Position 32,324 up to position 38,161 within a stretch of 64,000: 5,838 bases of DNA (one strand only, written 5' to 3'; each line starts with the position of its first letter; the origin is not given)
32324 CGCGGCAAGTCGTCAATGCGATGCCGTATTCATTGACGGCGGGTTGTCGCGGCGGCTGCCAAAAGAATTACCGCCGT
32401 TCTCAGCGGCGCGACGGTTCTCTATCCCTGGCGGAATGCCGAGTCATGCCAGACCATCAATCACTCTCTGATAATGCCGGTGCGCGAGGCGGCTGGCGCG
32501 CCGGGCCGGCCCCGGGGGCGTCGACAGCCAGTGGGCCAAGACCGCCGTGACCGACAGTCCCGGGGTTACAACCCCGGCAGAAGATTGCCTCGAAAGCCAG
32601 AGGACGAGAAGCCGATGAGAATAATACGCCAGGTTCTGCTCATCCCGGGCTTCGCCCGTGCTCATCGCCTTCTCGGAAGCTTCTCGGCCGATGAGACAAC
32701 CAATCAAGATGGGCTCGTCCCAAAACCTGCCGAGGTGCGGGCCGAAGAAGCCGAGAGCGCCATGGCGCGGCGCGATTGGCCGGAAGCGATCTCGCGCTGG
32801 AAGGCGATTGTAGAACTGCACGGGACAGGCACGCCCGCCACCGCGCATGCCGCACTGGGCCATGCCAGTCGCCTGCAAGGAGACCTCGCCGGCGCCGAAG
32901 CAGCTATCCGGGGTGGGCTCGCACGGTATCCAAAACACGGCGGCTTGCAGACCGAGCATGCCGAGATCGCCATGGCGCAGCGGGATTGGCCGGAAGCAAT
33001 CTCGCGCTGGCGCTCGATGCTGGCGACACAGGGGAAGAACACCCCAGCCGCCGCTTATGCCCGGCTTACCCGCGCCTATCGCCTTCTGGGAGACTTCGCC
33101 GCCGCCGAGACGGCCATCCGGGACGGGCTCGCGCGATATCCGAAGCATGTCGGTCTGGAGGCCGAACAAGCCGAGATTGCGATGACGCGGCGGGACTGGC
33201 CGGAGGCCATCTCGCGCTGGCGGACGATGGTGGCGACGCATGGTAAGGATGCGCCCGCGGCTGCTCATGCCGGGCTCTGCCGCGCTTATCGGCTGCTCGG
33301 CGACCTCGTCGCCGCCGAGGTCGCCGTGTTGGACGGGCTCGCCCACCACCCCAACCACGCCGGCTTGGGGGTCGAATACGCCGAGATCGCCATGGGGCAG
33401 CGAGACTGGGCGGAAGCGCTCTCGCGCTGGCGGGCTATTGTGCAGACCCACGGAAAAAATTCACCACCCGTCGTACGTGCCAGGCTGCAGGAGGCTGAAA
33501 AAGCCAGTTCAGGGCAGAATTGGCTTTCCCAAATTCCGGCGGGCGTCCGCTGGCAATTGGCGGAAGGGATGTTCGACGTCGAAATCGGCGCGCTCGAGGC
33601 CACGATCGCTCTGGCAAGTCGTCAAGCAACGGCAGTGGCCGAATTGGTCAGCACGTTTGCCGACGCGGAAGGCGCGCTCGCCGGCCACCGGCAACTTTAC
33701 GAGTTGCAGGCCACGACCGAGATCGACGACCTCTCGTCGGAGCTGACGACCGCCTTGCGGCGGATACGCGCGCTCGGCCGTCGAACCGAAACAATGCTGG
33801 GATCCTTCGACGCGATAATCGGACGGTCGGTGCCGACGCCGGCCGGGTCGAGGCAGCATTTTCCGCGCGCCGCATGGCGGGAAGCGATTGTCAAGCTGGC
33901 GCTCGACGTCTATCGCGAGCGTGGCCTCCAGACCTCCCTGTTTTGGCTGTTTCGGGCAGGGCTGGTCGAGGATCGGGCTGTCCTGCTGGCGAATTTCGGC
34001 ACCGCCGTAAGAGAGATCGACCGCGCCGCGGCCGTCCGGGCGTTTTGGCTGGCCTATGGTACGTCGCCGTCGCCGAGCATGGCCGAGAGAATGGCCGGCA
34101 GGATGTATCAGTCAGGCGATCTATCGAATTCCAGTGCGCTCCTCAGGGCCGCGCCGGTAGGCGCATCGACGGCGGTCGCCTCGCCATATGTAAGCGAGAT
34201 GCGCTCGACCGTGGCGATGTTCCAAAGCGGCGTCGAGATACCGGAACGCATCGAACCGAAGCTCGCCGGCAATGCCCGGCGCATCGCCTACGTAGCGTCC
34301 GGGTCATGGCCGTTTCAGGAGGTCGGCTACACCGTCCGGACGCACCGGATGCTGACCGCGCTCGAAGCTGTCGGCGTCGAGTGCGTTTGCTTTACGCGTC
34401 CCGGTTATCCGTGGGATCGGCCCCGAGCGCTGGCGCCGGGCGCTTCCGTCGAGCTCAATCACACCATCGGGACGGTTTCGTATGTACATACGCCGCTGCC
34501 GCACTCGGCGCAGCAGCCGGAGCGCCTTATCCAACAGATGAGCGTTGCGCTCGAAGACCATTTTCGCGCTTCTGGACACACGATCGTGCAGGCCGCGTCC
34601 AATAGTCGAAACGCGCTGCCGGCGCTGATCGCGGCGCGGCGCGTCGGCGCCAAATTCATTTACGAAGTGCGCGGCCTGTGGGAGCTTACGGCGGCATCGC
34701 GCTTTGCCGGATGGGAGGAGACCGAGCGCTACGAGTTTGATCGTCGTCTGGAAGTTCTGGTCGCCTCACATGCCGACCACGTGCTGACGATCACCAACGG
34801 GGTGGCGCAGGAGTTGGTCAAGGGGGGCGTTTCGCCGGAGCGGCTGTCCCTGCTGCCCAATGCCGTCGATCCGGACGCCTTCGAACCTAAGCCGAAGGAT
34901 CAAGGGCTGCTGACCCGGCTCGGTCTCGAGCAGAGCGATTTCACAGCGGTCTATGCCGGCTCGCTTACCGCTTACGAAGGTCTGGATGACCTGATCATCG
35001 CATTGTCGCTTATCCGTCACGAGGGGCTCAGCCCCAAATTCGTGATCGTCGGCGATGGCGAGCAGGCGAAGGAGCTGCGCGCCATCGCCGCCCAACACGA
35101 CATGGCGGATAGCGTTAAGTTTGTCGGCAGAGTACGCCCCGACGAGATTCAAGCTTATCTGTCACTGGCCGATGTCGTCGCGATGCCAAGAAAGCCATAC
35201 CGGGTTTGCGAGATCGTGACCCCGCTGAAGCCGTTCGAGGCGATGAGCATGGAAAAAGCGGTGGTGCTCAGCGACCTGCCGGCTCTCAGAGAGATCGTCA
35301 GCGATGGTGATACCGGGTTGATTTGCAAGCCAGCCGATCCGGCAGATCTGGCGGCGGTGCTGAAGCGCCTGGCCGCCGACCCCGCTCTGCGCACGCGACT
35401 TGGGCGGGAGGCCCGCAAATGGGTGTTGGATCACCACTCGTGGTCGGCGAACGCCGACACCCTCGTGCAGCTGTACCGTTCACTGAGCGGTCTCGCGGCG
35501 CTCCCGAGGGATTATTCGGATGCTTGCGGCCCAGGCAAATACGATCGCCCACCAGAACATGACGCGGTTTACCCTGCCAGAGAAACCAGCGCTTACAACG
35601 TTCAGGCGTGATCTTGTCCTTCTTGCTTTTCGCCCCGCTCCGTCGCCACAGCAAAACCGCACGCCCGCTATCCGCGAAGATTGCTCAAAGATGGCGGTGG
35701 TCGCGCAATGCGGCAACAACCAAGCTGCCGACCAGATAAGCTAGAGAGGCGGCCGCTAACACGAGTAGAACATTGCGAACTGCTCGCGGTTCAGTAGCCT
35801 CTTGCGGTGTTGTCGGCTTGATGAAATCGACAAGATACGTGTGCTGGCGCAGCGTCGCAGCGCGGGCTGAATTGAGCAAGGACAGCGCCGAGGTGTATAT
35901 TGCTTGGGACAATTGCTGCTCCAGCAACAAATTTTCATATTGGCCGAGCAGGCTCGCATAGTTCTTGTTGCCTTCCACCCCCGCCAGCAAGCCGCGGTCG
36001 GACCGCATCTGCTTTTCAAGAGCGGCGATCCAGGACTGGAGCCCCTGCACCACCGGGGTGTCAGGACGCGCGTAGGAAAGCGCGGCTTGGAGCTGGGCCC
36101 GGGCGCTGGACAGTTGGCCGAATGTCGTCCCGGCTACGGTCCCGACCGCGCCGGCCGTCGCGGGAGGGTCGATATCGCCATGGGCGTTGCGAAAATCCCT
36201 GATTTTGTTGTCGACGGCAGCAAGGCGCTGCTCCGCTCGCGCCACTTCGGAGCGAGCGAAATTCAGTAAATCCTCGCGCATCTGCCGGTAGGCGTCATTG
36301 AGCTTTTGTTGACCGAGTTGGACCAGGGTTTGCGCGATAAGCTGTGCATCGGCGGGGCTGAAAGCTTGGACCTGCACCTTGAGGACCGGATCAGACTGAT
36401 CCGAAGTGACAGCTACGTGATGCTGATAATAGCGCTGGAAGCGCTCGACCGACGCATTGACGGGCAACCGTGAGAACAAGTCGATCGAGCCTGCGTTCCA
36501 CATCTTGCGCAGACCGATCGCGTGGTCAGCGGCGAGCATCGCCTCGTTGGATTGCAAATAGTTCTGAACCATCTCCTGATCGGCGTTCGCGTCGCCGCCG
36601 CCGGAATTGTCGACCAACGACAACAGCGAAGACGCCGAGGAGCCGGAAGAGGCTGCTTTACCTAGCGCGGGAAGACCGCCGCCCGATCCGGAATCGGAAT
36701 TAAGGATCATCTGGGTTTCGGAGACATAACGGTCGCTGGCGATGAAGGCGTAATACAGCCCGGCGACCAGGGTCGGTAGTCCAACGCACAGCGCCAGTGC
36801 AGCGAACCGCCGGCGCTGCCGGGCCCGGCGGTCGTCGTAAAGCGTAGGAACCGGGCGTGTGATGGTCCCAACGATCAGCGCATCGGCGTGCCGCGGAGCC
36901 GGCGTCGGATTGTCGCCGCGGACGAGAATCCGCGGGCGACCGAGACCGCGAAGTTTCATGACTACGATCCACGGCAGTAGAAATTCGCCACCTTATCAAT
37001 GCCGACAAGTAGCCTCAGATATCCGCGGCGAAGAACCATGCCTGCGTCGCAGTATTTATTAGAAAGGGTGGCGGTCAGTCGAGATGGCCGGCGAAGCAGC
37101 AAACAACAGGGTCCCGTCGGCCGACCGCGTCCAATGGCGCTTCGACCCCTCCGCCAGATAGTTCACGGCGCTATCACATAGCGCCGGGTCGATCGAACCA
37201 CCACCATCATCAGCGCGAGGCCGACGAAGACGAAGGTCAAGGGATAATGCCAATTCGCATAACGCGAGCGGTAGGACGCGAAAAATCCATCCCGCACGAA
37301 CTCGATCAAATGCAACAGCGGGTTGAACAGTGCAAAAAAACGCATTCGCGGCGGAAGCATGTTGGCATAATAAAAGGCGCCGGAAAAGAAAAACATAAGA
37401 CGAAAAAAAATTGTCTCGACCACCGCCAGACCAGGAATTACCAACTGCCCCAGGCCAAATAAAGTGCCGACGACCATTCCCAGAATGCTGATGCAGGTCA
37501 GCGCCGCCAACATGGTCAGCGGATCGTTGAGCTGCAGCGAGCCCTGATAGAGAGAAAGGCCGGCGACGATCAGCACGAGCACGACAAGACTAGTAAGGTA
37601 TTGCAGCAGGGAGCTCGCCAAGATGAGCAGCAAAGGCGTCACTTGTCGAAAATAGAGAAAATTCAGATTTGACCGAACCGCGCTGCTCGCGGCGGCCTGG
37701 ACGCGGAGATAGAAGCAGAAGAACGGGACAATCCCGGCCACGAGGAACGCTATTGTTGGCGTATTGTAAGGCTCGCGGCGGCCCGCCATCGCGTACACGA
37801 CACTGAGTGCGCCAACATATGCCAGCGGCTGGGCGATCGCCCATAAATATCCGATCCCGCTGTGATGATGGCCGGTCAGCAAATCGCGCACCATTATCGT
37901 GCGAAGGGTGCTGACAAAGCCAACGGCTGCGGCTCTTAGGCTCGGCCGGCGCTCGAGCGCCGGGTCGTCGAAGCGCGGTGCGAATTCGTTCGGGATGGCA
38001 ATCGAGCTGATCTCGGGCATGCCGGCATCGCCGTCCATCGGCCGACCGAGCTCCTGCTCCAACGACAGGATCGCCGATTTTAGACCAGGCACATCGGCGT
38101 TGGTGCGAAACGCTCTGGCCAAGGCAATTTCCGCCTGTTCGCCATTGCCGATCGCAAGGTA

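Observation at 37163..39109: KpsM-type ABC-2 permease carrying a ~350-aa N-terminal TPR domain, with no partner ATPase nearby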

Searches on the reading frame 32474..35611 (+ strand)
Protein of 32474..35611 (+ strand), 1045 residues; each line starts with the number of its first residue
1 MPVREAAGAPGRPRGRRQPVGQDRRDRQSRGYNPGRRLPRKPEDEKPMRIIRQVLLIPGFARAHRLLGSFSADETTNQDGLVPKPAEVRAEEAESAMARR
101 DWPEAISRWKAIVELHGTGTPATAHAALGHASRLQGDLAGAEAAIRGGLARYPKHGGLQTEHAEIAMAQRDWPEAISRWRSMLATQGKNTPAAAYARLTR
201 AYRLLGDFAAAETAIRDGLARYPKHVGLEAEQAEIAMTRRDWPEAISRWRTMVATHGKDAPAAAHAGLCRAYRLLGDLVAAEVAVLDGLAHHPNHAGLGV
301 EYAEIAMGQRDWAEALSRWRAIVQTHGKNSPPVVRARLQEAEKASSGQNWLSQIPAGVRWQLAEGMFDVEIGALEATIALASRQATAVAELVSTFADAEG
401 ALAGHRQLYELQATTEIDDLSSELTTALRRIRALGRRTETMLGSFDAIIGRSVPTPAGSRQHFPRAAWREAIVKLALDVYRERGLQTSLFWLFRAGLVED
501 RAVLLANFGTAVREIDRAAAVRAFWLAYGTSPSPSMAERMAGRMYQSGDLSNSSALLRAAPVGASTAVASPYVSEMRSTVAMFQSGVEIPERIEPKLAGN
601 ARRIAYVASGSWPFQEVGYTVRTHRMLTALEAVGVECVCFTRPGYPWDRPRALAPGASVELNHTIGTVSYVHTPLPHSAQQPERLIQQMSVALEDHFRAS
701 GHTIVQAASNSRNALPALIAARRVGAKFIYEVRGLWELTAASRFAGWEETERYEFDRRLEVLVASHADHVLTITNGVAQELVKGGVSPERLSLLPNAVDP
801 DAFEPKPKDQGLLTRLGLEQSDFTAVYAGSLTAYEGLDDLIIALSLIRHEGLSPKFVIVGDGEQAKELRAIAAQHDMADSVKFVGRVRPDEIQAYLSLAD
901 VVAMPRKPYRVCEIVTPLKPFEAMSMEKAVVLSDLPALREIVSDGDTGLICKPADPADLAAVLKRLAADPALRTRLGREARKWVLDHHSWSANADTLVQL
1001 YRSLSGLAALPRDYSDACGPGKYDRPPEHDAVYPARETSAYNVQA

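Call 5: search_protein_families(library=pfam, proteins=[window:32474-35611:+], max_evalue=0.01)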
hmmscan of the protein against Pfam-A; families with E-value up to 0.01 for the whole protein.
window:32474-35611:+ (1045 aa): 15 families
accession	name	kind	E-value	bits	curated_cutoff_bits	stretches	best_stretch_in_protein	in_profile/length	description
PF00534.26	Glycos_transf_1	-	5.5e-30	104.6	26.4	1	818-983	11-172/172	Glycosyl transferases group 1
PF13692.12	Glyco_trans_1_4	-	7.4e-28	98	27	1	824-969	3-142/142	Glycosyl transferases group 1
PF13579.12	Glyco_trans_4_4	-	1.6e-14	55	29.7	1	618-796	2-157/158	Glycosyl transferase 4-like domain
PF13439.12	Glyco_transf_4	-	5.9e-12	46.4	28.5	1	620-801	5-169/170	Glycosyltransferase Family 4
PF13524.12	Glyco_trans_1_2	-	2.4e-09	37.7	25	1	855-998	16-143/144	Glycosyl transferase-like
PF23914.1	TPR_CcmH_CycH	-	1e-07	32.4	42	0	135-191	100-156/158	Cytochrome c-type biogenesis protein H TPR domain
PF13428.12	TPR_14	-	2.1e-07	31.4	23.5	1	193-233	2-42/44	Tetratricopeptide repeat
PF14559.12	TPR_19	-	2.8e-07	31.2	25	0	166-224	1-57/68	Tetratricopeptide repeat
PF13432.12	TPR_16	-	3.5e-07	31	32.7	1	92-154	3-63/65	Tetratricopeptide repeat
PF07719.23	TPR_2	-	4.5e-05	23.7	27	0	122-155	1-34/34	Tetratricopeptide repeat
PF13424.12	TPR_12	-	0.0001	22.9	30.1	1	161-223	8-76/77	Tetratricopeptide repeat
PF24109.1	DUF7384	-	0.00067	20.1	27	0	79-134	43-97/153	Family of unknown function (DUF7384)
PF24575.1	TPR_Slam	-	0.0014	19.5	35.2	0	162-192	53-83/104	Surface lipoprotein assembly modifier, N-terminal TPR repeats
PF21325.3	SHPRH_helical-1st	-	0.0024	18.5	27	0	162-194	30-62/95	E3 ubiquitin-protein ligase SHPRH, first helical domain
PF13525.12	YfiO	-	0.0087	16.3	25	0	91-276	10-192/203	Outer membrane lipoprotein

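Call 33: search_protein_families(library=ncbifam, proteins=[window:32474-35611:+], max_evalue=0.001)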
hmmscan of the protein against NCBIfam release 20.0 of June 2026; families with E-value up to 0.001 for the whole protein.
window:32474-35611:+ (1045 aa): 32 families (the best 25 are shown)
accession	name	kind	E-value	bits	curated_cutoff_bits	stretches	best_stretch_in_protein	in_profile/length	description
TIGR04063.1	stp3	hypoth_equivalog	2.9e-80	270.1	442.05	1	607-1004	5-395/397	TIGR04063 family PEP-CTERM/XrtA system glycosyltransferase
NF041876.1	EPS_EpsE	equivalog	1.6e-25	90.2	400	1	766-997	161-389/389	exopolysaccharide biosynthesis GT4 family glycosyltransferase EpsE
NF007640.0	PRK10307.1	subfamily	5.5e-24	84.8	276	1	716-991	122-394/411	WcaI family glycosyltransferase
TIGR03449.1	mycothiol_MshA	equivalog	4.3e-19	68.7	462.5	1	757-1003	155-402/406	D-inositol-3-phosphate glycosyltransferase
NF053787.1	GlcN_PG_synth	equivalog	8.5e-19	67.6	480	1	653-1005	39-360/361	N-acetylglucosaminyl phosphatidylglycerol synthase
TIGR02149.1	glgA_Coryne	subfamily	9.9e-19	67.7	302.4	1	753-1004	131-390/391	glycogen synthase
TIGR02917.1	PEP_TPR_lipo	equivalog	1.3e-18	66.3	312.2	2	163-262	710-806/899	XrtA/PEP-CTERM system TPR-repeat protein PrsT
TIGR03088.1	stp2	hypoth_equivalog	2.9e-17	62.8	409.05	1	768-1003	138-372/374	TIGR03088 family PEP-CTERM/XrtA system glycosyltransferase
TIGR03999.1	thiol_BshA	equivalog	7.1e-17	61.4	273.7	1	766-1004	144-373/375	N-acetyl-alpha-D-glucosaminyl L-malate synthase BshA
NF041879.1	EPS_EpsH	equivalog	4e-15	55.5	800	1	825-1011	240-423/431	exopolysaccharide biosynthesis glycosyltransferase EpsH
NF038298.1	EPS_HpsO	equivalog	3.1e-14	52.6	575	1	774-1004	153-387/388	hormogonium polysaccharide biosynthesis glycosyltransferase HpsO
NF038229.1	Glyco4_Geo_Pelo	equivalog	6.1e-14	51.8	400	1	763-1004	106-336/338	GPMC system family 4 glycosyltransferase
NF012028.0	PRK15484.1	subfamily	6.2e-14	51.9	618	1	790-996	162-370/380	lipopolysaccharide N-acetylglucosaminyltransferase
NF047684.1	TeichurnBiosyTuaC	equivalog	7e-14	51.5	550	1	765-1004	163-389/391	teichuronic acid biosynthesis protein TuaC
NF038295.1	EPS_HpsP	equivalog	2.8e-13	49.7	550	1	794-1004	181-387/388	hormogonium polysaccharide biosynthesis glycosyltransferase HpsP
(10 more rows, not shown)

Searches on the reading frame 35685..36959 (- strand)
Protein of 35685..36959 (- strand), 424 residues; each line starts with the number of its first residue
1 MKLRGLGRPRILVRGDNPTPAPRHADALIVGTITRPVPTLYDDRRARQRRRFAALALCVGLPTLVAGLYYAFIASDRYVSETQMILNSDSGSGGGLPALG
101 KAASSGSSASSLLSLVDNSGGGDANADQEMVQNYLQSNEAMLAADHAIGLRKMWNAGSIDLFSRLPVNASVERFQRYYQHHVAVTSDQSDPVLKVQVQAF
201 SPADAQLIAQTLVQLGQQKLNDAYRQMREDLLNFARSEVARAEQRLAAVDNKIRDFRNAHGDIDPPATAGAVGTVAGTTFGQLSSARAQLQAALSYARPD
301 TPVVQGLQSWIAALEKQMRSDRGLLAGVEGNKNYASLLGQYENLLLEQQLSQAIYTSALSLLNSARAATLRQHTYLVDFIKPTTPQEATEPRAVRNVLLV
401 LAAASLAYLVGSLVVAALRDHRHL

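Call 5: search_protein_families(library=pfam, proteins=[window:35685-36959:-], max_evalue=0.01)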
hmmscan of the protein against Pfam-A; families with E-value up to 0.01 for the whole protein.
window:35685-36959:- (424 aa): 2 families
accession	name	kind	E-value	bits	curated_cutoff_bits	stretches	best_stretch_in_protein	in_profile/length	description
PF19645.4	DUF6148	-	0.0016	18.9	27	1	194-245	10-61/74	Family of unknown function (DUF6148)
PF02706.20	Wzz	-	0.0064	17.2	25.5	0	54-102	18-55/91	Chain length determinant protein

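Call 33: search_protein_families(library=ncbifam, proteins=[window:35685-36959:-], max_evalue=0.001)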
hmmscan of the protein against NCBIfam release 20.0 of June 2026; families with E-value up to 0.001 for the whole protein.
window:35685-36959:- (424 aa): 2 families
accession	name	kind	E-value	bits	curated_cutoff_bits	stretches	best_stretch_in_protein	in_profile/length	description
TIGR01010.1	BexC_CtrB_KpsE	subfamily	5e-68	229.8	437.5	1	55-422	7-361/362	polysaccharide export inner-membrane protein, BexC/CtrB/KpsE family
NF011725.0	PRK15178.1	equivalog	3.6e-27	95.5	905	1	44-418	72-430/434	Vi polysaccharide ABC transporter inner membrane protein VexD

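Call 34: search_solved_structures(query=window:35685-36959:-, max_evalue=1, show_alignments=1)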
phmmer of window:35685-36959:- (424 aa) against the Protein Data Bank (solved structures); distinct sequences matched with E-value up to 1: 2.
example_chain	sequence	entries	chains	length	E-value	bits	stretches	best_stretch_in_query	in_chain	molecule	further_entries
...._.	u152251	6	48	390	1.1e-35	127.1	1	58-422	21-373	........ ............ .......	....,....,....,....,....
3vsg_A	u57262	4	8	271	0.85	12.2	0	279-357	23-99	2-amino-5-chlorophenol 1,6-dioxygenase alpha subunit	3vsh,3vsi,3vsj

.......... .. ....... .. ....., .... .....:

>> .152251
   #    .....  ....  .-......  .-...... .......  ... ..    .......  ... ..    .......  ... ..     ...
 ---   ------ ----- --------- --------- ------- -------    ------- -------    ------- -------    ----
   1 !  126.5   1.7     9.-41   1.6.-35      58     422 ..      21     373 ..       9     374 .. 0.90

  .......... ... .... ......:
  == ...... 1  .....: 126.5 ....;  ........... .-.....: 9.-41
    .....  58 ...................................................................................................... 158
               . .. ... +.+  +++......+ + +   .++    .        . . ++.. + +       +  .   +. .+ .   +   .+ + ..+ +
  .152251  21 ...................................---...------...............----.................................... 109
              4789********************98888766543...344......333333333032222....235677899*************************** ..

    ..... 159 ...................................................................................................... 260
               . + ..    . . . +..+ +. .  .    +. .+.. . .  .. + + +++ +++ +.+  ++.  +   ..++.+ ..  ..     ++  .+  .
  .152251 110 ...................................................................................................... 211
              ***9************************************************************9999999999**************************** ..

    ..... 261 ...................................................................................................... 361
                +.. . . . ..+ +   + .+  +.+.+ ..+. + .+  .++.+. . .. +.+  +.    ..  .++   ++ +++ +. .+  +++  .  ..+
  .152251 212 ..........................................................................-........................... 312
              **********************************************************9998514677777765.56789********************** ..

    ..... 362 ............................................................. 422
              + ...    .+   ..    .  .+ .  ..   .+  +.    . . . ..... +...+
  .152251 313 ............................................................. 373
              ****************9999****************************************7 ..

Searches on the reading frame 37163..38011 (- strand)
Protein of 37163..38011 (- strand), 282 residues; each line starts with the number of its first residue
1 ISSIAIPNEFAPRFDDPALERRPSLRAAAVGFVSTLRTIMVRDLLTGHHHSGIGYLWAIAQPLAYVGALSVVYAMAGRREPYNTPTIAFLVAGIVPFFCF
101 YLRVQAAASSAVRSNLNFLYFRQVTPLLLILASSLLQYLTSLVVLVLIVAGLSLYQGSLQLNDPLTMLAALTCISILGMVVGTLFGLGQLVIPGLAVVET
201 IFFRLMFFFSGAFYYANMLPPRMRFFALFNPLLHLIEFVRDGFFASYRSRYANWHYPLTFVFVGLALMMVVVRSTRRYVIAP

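Call 58: search_solved_structures(query=window:37163-38011:-, max_evalue=0.00001, show_alignments=1)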
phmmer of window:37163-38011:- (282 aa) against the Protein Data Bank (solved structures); distinct sequences matched with E-value up to 0.00001: 1.
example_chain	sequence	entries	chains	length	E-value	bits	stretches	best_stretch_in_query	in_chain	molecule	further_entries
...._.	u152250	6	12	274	2.2e-21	80.1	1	34-278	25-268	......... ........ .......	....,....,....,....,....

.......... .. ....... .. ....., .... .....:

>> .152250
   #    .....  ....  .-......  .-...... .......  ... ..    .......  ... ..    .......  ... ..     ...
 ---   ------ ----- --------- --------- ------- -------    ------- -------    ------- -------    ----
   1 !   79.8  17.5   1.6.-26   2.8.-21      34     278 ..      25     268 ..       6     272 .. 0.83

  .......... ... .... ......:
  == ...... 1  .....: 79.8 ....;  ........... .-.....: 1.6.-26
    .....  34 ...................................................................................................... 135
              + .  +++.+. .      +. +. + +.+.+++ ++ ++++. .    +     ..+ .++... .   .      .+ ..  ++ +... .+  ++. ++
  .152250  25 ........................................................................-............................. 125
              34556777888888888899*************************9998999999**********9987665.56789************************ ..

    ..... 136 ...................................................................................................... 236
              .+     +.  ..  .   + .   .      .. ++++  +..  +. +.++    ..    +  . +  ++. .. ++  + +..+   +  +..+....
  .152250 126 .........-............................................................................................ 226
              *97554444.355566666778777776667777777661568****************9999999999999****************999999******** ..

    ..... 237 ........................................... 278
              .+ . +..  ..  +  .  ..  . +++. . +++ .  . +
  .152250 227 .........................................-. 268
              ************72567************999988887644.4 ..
